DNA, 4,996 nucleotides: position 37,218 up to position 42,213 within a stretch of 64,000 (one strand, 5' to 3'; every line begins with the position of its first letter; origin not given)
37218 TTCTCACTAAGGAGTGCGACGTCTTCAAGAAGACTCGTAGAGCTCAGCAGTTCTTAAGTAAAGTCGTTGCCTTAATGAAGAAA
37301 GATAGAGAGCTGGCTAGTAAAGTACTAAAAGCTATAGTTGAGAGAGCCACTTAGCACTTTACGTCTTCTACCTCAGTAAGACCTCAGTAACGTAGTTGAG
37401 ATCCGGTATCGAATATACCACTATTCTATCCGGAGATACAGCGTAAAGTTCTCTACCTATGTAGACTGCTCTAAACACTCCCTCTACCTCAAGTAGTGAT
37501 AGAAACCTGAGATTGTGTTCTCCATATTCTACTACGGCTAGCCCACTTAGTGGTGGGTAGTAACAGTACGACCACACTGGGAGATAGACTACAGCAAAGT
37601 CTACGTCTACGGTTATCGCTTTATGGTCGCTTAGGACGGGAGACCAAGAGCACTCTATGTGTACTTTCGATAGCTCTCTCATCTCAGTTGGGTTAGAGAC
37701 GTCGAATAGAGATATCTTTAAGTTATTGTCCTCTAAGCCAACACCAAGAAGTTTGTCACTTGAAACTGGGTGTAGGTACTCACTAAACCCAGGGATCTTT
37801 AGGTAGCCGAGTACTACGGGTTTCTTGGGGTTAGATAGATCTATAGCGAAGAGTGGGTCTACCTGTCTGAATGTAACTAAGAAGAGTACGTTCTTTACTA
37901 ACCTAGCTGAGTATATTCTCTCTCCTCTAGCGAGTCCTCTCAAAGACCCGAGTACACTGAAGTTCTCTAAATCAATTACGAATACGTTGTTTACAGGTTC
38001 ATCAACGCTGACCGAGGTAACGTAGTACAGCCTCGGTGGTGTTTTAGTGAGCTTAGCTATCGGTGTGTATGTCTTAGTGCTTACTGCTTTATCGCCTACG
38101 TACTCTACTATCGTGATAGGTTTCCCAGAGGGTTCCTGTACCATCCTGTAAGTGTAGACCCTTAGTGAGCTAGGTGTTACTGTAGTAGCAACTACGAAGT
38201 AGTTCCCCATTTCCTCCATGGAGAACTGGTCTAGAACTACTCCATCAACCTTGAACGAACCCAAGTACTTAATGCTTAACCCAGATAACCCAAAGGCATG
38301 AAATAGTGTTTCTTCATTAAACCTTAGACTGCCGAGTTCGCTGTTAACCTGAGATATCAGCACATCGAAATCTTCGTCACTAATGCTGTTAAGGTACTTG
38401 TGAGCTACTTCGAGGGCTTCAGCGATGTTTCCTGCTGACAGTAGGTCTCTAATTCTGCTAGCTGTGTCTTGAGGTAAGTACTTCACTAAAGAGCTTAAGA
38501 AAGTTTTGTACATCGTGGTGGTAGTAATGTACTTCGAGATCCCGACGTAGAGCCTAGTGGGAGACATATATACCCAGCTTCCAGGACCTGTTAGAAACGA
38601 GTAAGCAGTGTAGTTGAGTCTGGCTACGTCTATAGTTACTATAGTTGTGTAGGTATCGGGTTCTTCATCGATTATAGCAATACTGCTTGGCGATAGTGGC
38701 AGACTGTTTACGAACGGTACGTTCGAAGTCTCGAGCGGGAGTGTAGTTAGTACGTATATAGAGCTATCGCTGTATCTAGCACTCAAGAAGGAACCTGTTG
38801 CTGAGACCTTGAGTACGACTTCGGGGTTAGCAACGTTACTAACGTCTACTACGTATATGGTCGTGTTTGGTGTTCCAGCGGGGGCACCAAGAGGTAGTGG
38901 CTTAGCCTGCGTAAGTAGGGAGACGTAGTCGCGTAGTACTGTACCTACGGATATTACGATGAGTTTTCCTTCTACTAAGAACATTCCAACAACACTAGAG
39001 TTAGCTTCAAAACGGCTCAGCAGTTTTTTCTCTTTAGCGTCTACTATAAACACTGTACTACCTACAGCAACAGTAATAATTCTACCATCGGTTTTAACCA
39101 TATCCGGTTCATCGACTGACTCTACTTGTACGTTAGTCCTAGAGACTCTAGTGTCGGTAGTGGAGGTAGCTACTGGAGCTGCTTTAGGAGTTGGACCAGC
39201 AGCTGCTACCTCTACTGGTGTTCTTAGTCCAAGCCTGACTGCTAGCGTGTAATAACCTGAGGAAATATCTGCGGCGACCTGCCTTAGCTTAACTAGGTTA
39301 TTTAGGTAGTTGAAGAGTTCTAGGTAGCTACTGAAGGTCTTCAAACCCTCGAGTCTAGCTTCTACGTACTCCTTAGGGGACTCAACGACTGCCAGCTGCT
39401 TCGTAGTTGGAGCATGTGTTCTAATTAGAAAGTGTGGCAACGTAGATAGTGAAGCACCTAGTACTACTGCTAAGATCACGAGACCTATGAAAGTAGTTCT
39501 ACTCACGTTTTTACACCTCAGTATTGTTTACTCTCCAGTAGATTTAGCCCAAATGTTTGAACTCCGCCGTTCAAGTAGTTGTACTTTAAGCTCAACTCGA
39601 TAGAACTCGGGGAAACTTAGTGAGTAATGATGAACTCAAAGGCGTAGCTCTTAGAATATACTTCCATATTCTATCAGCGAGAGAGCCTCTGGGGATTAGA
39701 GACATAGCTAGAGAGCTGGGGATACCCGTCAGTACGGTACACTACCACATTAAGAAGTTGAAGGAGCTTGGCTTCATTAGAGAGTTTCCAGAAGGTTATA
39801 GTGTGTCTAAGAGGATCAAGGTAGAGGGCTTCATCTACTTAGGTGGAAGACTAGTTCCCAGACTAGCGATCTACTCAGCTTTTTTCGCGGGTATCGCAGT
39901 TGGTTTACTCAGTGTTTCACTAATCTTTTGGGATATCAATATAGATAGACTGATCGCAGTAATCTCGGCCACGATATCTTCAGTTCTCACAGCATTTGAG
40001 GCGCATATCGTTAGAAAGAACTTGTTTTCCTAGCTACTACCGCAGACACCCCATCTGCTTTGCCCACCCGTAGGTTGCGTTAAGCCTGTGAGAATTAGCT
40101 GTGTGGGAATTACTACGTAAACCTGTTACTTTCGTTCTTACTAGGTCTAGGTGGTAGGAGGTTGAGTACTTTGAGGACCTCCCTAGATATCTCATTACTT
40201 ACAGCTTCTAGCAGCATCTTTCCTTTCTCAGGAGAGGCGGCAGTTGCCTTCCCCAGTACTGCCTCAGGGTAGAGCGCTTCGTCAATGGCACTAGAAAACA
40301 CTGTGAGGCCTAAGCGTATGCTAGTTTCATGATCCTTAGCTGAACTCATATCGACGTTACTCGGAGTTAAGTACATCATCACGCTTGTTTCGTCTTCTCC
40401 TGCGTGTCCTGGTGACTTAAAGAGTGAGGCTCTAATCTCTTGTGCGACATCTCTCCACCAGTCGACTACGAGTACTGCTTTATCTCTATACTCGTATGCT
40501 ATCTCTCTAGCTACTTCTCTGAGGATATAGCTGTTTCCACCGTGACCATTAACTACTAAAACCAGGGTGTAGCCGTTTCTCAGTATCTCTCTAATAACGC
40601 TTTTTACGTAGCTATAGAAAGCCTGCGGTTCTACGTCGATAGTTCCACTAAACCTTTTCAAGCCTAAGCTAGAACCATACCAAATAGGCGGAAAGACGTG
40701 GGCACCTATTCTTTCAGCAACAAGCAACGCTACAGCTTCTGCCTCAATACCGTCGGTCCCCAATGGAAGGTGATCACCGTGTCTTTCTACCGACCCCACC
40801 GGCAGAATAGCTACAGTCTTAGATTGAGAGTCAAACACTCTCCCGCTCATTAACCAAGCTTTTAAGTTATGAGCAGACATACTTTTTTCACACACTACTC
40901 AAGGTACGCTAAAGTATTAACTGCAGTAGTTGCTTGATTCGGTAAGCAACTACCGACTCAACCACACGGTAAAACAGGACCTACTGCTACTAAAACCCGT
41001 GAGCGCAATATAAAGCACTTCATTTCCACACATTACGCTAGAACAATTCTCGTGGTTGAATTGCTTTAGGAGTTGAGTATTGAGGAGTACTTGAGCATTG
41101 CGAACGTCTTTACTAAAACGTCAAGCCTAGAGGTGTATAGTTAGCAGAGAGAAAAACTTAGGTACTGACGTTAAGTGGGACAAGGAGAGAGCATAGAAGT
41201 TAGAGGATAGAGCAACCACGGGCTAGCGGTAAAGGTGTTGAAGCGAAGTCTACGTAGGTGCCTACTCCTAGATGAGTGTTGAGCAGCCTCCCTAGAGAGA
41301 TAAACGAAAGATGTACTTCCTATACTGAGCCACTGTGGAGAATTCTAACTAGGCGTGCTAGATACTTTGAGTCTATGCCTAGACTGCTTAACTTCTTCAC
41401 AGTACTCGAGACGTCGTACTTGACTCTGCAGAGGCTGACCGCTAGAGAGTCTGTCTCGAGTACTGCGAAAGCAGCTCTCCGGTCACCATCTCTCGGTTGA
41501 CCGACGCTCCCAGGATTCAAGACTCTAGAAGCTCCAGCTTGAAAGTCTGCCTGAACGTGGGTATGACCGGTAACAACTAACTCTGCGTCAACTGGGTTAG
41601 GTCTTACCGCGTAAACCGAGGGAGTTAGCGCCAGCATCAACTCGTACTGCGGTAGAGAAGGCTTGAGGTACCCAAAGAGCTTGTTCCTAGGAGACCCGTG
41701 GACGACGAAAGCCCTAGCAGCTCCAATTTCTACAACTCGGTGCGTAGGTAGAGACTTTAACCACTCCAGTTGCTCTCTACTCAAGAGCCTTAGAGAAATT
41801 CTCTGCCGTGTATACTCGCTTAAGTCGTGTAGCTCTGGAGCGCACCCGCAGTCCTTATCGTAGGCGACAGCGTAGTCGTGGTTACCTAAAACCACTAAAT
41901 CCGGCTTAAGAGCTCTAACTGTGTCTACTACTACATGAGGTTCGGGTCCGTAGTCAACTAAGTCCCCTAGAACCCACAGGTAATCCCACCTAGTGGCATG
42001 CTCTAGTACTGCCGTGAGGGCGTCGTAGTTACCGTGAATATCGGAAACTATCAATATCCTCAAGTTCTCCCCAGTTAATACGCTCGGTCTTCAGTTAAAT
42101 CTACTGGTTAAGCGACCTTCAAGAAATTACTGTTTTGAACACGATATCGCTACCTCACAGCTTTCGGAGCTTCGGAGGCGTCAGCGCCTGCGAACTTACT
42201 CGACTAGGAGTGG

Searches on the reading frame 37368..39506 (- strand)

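Call 61: search_protein_families(library=pfam, proteins=[window:37368-39506:-], max_evalue=0.00001)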
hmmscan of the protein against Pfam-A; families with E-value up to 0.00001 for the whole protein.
window:37368-39506:- (712 aa): 1 family
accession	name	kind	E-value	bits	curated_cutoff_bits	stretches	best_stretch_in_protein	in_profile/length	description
PF09826.15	Beta_propel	-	2e-116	390.2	22.4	1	122-702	2-494/495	Beta propeller domain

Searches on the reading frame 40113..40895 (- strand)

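Call 11: search_protein_families(library=pfam, proteins=[window:40113-40895:-], max_evalue=0.01)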
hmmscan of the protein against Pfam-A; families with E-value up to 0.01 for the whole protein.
window:40113-40895:- (260 aa): 1 family
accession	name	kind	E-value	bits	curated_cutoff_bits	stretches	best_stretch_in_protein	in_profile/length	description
PF02633.19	Creatininase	-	8.1e-60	202.6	31.3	1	24-238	13-236/238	Creatinine amidohydrolase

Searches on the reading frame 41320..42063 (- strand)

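Call 11: search_protein_families(library=pfam, proteins=[window:41320-42063:-], max_evalue=0.01)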
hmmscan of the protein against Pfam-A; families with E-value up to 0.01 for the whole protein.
window:41320-42063:- (247 aa): 3 families
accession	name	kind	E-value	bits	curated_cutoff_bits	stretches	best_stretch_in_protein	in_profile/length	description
PF12850.12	Metallophos_2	-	6.4e-28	98.1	27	1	1-206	1-153/154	Calcineurin-like phosphoesterase superfamily domain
PF00149.33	Metallophos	-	2e-18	68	21.5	1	1-170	1-190/191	Calcineurin-like phosphoesterase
PF06874.16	FBPase_2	-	2.2e-05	23.4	27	1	27-63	185-221/639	Firmicute fructose-1,6-bisphosphatase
